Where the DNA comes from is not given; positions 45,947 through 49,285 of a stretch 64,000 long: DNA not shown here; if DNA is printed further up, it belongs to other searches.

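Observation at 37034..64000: Glycoconjugate island (≥27 kb) with an unusual load of GT-C-like polytopic membrane proteins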

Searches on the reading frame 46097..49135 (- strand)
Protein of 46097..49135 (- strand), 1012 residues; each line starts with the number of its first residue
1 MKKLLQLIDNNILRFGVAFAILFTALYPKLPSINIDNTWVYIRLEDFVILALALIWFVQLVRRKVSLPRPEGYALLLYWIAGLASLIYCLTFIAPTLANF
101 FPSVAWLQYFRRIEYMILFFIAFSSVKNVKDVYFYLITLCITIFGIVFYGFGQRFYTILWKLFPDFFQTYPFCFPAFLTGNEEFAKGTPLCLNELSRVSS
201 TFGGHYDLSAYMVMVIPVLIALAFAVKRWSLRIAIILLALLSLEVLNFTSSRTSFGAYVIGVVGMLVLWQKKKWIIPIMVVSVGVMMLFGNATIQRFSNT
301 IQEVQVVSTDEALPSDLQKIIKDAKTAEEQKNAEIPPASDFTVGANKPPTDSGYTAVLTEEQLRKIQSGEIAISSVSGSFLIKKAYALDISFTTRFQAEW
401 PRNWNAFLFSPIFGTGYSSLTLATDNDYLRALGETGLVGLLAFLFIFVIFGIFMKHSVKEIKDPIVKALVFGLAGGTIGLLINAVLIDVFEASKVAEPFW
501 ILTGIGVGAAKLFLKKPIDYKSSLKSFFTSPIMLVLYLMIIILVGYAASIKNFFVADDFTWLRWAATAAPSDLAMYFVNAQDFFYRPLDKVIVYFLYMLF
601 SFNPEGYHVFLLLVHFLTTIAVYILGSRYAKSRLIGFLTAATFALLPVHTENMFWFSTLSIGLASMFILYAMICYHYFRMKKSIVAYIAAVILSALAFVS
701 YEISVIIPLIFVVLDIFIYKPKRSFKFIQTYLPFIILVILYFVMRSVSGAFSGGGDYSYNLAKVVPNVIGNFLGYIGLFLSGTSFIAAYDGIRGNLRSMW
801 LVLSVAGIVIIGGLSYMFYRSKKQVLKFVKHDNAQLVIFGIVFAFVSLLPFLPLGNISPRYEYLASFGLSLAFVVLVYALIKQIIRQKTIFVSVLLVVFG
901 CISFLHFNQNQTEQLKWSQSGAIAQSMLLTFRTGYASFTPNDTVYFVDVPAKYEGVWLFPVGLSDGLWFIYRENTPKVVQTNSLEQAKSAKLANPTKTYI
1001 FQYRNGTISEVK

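Call 4: search_protein_families(library=pfam, proteins=[window:46097-49135:-], max_evalue=0.01)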
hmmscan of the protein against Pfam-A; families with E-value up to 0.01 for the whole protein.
window:46097-49135:- (1012 aa): 1 family
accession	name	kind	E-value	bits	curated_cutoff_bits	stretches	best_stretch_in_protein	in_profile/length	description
PF04932.20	Wzy_C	-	2.6e-10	40.7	31.7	1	238-444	2-149/149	O-Antigen ligase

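Call 10: search_protein_families(library=ncbifam, proteins=[window:46097-49135:-], max_evalue=1)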
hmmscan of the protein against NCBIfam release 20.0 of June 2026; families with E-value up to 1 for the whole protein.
window:46097-49135:- (1012 aa): 0 families

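Call 12: search_solved_structures(query=window:46097-49135:-, max_evalue=10)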
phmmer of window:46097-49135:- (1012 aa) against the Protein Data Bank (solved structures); distinct sequences matched with E-value up to 10: 0.

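Call 27: find_homologous_proteins(query=window:46097-49135:-, max_evalue=0.001)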
Query window:46097-49135:- (1012 aa): 1560 proteins with E <= 0.001 among 8000 candidates; the best 120 are listed.
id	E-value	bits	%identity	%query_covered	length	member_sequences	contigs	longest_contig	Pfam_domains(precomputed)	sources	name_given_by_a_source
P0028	0.0e+0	2225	100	100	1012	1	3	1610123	PF04932.21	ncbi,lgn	-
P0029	0.0e+0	1940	84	100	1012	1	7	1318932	PF04932.21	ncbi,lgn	-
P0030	0.0e+0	1726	74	100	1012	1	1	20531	PF04932.21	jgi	jgi:hypothetical protein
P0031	0.0e+0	1716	74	100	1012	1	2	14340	PF04932.21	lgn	-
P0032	0.0e+0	1710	73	100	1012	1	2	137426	PF04932.21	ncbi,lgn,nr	ncbi:MAG: O-antigen ligase family protein [Candidatus Levybacteria bacterium]|nr:O-antigen ligase fa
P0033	0.0e+0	1709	73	100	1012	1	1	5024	PF04932.21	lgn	-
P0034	0.0e+0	1701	73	100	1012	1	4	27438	PF04932.21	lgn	-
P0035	0.0e+0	1696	72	100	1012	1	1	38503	PF04932.21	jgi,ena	jgi:hypothetical protein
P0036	0.0e+0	1691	73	100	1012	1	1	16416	PF04932.21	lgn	-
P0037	0.0e+0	1688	73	100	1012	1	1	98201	PF04932.21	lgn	-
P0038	0.0e+0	1687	73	100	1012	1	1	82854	PF04932.21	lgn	-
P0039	0.0e+0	1679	72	100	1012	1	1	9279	PF04932.21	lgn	-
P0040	0.0e+0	1519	67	99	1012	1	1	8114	PF04932.21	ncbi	-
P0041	0.0e+0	1478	64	100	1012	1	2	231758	PF04932.21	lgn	-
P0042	0.0e+0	1382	60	100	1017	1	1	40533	PF04932.21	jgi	jgi:hypothetical protein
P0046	0.0e+0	1335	59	100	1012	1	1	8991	PF04932.21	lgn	-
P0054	0.0e+0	1295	57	100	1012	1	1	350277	PF04932.21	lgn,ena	-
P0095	0.0e+0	1034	48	100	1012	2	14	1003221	PF04932.21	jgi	jgi:hypothetical protein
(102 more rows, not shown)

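Call 30: find_encoding_contigs(protein=P0028, flank=10000, max_places=3)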
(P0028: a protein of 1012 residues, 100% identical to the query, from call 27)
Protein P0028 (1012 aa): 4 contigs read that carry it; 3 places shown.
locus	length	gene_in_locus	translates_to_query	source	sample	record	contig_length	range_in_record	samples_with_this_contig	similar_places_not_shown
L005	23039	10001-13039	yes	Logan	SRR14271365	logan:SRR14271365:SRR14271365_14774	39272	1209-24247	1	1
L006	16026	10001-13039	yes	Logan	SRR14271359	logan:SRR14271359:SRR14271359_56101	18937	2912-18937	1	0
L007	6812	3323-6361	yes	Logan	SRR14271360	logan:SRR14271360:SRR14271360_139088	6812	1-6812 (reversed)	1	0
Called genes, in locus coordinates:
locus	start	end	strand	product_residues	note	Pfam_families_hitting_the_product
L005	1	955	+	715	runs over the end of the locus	-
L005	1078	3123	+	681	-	-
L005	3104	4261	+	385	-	PF00534:Glycos_transf_1, PF13692:Glyco_trans_1_4, PF26337:Gtf3_C (weak)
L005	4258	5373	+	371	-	-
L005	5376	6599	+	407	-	-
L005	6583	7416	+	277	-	-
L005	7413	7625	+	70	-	-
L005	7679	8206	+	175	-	PF13439:Glyco_transf_4 (weak)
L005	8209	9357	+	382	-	PF13439:Glyco_transf_4, PF20706:GT4-conflict, PF00534:Glycos_transf_1, PF13692:Glyco_trans_1_4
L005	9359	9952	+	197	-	PF25087:GMPPB_C (faint), PF25084:LbH_EIF2B (faint), PF00132:Hexapep, PF14602:Hexapep_2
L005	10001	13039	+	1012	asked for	PF04932:Wzy_C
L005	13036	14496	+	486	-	PF13231:PMT_2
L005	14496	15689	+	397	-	PF13439:Glyco_transf_4, PF00534:Glycos_transf_1, PF13692:Glyco_trans_1_4, PF13524:Glyco_trans_1_2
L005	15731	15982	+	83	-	-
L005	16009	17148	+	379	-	PF13439:Glyco_transf_4, PF20706:GT4-conflict, PF00534:Glycos_transf_1, PF13692:Glyco_trans_1_4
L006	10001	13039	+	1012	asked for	PF04932:Wzy_C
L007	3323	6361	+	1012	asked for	PF04932:Wzy_C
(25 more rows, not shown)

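Call 40: search_solved_structures(query=A2, max_evalue=10)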
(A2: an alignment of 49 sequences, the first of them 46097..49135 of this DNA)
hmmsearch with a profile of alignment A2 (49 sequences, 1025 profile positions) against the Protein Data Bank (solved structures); distinct sequences matched with E-value up to 10: 0.

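Call 47: predict_structure(alignment_id=A2)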
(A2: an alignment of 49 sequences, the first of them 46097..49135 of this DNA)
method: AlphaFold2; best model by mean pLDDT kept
length: 1012 residues; sequences in the alignment: 49
mean_pLDDT: 80.1   pTM: 0.79
mean pLDDT of the five models: 80.1, 78.5, 77.3, 76.6, 74.7
residues with pLDDT >= 90: 393; 70-90: 414; 50-70: 79; < 50: 126
segments of 3 or more residues with pLDDT < 50: 36-40, 179-189, 293-313, 323-394, 420-426, 754-756
pLDDT, mean of each block of 10 residues (from residue 1): 75 91 78 50 76 89 85 91 87 76 77 86 93 95 91 80 82 58 47 62 73 94 92 93 84 83 93 90 75 46 42 48 45 39 34 40 43 33 39 51 75 70 48 78 91 92 94 93 68 76 95 91 93 94 90 87 86 86 83 87 87 97 96 96 95 91 97 95 95 95 92 92 86 93 85 57 81 92 87 77 78 82 78 91 95 86 96 95 91 94 94 92 87 83 84 78 83 85 81 83 82 80
secondary structure, 60 per line:
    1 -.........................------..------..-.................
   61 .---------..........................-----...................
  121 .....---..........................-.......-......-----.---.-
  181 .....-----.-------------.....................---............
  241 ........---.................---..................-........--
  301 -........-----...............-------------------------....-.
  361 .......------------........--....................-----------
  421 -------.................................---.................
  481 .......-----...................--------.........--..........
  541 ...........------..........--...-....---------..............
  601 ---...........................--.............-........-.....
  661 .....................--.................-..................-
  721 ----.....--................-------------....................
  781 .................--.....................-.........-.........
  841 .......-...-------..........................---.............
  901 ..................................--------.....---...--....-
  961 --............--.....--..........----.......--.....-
elements in order (helices of 4 or more, strands of 3 or more residues): H2-26 H44-61 H71-96 H102-125 H129-154 H156-162 H164-169 H182-185 H205-225 H229-248 H252-268 H272-289 H291-298 E302-309 H315-329 E355-358 H360-367 E380-387 H390-409 H428-460 H464-487 H493-511 H520-528 H531-551 H558-567 H574-577 H587-600 H604-630 H633-645 H647-654 H656-681 H684-700 H702-719 H725-729 H732-747 H761-797 H800-820 H822-830 H832-847 H859-884 H888-934 E943-947 E951-953 E956-959 H963-974 E977-981 H984-993 E998-1004 E1007-1011

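Call 64: find_encoding_contigs(protein=P0029, flank=10000, max_places=1)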
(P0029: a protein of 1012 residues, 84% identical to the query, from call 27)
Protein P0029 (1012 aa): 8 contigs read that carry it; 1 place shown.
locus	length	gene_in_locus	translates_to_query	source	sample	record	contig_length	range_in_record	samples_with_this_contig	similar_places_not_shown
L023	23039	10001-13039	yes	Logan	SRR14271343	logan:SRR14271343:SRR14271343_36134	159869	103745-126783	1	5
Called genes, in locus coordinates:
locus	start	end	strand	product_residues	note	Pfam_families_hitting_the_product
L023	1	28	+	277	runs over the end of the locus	PF01370:Epimerase, PF02719:Polysacc_synt_2, PF04321:RmlD_sub_bind, PF16363:GDP_Man_Dehyd, PF01073:3Beta_HSD (weak), PF07993:NAD_binding_4 (weak)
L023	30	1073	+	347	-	PF00535:Glycos_transf_2, PF13641:Glyco_tranf_2_3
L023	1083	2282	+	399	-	PF13439:Glyco_transf_4 (weak), PF20706:GT4-conflict, PF00534:Glycos_transf_1, PF13692:Glyco_trans_1_4, PF13524:Glyco_trans_1_2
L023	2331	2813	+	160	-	PF00132:Hexapep, PF14602:Hexapep_2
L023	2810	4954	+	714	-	-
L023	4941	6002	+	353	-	-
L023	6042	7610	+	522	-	-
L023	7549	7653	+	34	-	-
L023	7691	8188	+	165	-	-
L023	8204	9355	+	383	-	PF13439:Glyco_transf_4, PF13524:Glyco_trans_1_2 (faint), PF20706:GT4-conflict, PF00534:Glycos_transf_1, PF13692:Glyco_trans_1_4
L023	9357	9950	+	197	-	PF25084:LbH_EIF2B (weak), PF25087:GMPPB_C (faint), PF00132:Hexapep, PF14602:Hexapep_2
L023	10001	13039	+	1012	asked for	PF04932:Wzy_C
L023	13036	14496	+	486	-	PF13231:PMT_2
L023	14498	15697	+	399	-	PF13439:Glyco_transf_4, PF00534:Glycos_transf_1, PF13692:Glyco_trans_1_4, PF13524:Glyco_trans_1_2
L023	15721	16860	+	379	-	PF13439:Glyco_transf_4, PF20706:GT4-conflict (weak), PF00534:Glycos_transf_1, PF13692:Glyco_trans_1_4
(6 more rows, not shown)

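Call 65: find_encoding_contigs(protein=P0095, flank=10000, max_places=1)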
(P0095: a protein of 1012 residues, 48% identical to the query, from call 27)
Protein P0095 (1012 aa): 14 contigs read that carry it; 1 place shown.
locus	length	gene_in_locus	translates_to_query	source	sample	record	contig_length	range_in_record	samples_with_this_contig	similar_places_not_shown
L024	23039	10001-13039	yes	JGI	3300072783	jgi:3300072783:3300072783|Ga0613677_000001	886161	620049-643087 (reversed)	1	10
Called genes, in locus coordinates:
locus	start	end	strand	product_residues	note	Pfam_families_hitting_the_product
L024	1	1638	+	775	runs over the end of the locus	PF09586:YfhO (weak)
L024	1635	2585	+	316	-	PF00535:Glycos_transf_2, PF13641:Glyco_tranf_2_3, PF13632:Glyco_trans_2_3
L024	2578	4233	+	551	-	PF02366:PMT, PF13231:PMT_2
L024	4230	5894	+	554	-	PF02366:PMT, PF13231:PMT_2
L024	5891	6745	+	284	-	PF00535:Glycos_transf_2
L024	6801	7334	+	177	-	PF13439:Glyco_transf_4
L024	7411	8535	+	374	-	PF13439:Glyco_transf_4 (weak), PF20706:GT4-conflict, PF00534:Glycos_transf_1, PF13692:Glyco_trans_1_4, PF13524:Glyco_trans_1_2 (weak)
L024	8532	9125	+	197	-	PF25087:GMPPB_C (faint), PF00132:Hexapep, PF14602:Hexapep_2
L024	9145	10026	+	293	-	PF00535:Glycos_transf_2, PF10111:Glyco_tranf_2_2, PF13641:Glyco_tranf_2_3, PF13632:Glyco_trans_2_3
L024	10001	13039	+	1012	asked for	PF04932:Wzy_C (weak)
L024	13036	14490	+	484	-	PF13231:PMT_2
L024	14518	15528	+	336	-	-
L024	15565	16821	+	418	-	PF13439:Glyco_transf_4 (weak), PF00534:Glycos_transf_1, PF13692:Glyco_trans_1_4, PF13524:Glyco_trans_1_2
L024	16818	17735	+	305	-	PF00535:Glycos_transf_2, PF13641:Glyco_tranf_2_3, PF13632:Glyco_trans_2_3 (weak)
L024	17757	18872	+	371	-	PF13439:Glyco_transf_4, PF20706:GT4-conflict (weak), PF00534:Glycos_transf_1, PF13692:Glyco_trans_1_4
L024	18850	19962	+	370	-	PF13439:Glyco_transf_4 (weak), PF00534:Glycos_transf_1, PF13692:Glyco_trans_1_4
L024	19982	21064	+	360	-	PF00483:NTP_transferase, PF22640:ManC_GMP_beta-helix (weak)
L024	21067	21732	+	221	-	PF02397:Bac_transf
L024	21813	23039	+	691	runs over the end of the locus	PF13196:DUF4012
